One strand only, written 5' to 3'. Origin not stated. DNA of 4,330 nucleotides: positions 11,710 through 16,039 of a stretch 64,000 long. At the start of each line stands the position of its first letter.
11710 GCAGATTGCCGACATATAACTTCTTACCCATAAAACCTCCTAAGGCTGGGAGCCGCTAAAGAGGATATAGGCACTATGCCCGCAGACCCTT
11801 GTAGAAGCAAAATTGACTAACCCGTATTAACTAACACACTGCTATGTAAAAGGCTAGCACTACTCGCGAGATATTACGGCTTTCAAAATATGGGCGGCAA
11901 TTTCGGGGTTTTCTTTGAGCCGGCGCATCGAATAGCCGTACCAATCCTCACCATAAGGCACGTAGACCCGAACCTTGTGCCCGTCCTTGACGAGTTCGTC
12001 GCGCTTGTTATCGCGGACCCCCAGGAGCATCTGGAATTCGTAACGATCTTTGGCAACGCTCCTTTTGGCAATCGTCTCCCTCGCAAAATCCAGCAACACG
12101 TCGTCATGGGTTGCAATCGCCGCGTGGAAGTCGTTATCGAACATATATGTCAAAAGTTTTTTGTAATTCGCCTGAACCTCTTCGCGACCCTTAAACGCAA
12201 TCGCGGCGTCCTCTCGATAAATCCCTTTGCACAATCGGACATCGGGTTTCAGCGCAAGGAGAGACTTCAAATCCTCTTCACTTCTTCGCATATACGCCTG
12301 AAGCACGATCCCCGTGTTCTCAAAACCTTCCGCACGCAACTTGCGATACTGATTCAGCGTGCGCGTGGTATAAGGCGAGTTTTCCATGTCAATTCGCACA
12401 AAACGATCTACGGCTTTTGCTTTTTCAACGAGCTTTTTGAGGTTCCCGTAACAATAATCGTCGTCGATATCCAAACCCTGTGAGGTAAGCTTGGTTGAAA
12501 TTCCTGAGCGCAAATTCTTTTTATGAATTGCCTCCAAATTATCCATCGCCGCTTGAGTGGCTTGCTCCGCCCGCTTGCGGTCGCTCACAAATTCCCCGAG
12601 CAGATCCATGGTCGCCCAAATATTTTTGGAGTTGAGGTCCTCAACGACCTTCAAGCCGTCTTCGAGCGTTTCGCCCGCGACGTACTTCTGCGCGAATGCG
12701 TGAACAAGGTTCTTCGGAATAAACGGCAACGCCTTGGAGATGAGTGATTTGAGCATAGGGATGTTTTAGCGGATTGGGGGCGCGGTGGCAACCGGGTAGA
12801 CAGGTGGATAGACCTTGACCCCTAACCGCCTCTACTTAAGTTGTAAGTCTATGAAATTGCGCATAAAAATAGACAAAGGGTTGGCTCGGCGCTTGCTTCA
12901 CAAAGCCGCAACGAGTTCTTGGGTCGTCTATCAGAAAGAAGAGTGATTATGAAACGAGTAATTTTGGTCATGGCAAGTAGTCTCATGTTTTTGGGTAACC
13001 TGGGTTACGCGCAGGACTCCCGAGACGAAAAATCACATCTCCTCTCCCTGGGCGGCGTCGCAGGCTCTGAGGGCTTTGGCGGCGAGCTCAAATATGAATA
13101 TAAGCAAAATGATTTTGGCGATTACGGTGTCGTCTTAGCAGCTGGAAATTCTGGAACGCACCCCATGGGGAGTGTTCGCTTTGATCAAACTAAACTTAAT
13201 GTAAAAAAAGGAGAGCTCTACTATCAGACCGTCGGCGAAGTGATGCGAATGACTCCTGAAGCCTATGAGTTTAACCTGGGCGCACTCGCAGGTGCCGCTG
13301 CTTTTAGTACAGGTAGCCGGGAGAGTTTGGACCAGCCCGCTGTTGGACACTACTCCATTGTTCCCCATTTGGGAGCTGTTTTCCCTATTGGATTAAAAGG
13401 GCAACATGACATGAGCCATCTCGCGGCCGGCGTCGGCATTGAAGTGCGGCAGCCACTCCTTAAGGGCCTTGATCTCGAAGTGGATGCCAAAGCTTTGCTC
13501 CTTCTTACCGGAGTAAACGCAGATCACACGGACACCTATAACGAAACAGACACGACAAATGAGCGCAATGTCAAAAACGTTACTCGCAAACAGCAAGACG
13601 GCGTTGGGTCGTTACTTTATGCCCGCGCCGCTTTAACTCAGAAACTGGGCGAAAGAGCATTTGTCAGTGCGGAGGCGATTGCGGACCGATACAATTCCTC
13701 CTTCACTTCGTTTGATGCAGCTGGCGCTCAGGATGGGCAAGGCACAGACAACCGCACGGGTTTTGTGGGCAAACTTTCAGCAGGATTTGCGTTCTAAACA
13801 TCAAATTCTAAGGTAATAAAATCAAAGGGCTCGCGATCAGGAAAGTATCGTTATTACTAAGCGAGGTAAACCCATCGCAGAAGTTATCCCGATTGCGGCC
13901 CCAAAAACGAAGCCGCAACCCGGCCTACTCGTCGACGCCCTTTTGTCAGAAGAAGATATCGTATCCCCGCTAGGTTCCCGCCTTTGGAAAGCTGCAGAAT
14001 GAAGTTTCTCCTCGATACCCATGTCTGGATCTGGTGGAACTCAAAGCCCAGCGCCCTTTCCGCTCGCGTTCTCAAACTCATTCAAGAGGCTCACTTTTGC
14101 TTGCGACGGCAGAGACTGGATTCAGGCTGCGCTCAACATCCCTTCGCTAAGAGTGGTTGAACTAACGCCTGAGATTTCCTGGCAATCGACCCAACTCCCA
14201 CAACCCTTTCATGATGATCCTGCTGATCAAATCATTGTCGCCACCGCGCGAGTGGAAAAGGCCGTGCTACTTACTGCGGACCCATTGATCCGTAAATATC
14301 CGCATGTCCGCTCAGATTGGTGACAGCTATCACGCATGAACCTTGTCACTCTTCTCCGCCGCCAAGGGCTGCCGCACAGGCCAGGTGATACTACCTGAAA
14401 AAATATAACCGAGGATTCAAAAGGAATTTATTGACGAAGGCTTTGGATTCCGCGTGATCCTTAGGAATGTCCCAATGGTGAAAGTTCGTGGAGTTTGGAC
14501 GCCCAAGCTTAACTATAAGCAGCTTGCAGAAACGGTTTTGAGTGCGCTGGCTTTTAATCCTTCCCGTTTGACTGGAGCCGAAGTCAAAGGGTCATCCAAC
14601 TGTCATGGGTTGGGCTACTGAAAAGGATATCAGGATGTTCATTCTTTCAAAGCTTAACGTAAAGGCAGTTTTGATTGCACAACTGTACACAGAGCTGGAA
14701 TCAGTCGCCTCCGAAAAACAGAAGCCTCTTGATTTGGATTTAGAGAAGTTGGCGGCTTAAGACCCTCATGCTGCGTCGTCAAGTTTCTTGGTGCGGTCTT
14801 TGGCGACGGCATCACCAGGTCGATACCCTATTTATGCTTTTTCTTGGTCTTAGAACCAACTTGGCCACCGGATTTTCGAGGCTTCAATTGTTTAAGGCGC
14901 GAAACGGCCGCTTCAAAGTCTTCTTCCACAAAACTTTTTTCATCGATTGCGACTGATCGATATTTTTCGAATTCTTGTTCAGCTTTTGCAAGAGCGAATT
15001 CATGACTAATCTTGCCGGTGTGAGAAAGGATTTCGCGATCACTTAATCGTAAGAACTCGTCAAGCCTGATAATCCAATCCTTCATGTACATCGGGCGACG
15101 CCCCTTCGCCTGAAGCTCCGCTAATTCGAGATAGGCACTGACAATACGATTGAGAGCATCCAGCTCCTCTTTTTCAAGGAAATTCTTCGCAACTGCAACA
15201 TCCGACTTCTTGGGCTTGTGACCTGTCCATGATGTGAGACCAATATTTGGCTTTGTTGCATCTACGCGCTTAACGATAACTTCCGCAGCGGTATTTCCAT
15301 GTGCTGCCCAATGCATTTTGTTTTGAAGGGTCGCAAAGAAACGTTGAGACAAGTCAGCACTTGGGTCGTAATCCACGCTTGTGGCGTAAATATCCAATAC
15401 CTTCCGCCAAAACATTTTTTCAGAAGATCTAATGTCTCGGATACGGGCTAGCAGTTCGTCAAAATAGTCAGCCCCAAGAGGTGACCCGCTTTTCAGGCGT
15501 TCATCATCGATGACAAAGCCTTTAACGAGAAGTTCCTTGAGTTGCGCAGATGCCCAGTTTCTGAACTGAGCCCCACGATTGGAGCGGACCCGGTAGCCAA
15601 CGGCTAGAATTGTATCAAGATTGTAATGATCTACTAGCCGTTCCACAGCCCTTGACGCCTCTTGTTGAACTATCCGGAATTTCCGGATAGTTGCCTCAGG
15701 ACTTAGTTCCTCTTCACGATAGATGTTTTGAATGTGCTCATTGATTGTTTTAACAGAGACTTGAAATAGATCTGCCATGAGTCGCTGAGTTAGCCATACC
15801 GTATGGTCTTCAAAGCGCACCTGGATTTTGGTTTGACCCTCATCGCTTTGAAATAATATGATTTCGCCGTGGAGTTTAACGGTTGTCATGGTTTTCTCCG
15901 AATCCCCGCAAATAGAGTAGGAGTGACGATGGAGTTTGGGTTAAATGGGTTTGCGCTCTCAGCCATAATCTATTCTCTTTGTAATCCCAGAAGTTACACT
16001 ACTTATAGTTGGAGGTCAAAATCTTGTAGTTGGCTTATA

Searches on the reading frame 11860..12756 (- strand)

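Call 21: search_protein_families(library=pfam, proteins=[window:11860-12756:-], max_evalue=0.00001)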
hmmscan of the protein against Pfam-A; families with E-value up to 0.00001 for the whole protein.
window:11860-12756:- (298 aa): 1 family
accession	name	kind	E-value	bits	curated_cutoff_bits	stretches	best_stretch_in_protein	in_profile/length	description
PF01619.24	Pro_dh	-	2.9e-34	119.4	27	1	36-285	3-271/278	Proline dehydrogenase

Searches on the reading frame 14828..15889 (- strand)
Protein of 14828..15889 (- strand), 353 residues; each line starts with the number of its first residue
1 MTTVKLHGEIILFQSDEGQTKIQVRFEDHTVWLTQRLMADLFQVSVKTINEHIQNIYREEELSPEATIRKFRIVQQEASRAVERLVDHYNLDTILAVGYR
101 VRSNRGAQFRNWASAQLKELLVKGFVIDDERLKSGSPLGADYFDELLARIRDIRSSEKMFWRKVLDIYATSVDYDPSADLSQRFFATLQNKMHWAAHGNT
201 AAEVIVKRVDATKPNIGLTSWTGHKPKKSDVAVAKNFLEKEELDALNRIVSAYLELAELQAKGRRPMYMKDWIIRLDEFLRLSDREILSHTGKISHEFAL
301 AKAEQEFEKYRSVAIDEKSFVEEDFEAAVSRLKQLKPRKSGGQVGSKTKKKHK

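Call 3: search_protein_families(library=pfam, proteins=[window:14828-15889:-])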
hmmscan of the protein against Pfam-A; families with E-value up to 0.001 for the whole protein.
window:14828-15889:- (353 aa): 1 family
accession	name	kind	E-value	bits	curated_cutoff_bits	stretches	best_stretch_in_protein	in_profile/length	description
PF13310.11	Virulence_RhuM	-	1.2e-111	372.4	33.7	1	66-312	1-246/252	Virulence protein RhuM family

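Call 4: search_protein_families(library=ncbifam, proteins=[window:14828-15889:-])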
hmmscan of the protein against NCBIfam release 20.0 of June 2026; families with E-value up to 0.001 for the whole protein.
window:14828-15889:- (353 aa): 0 families
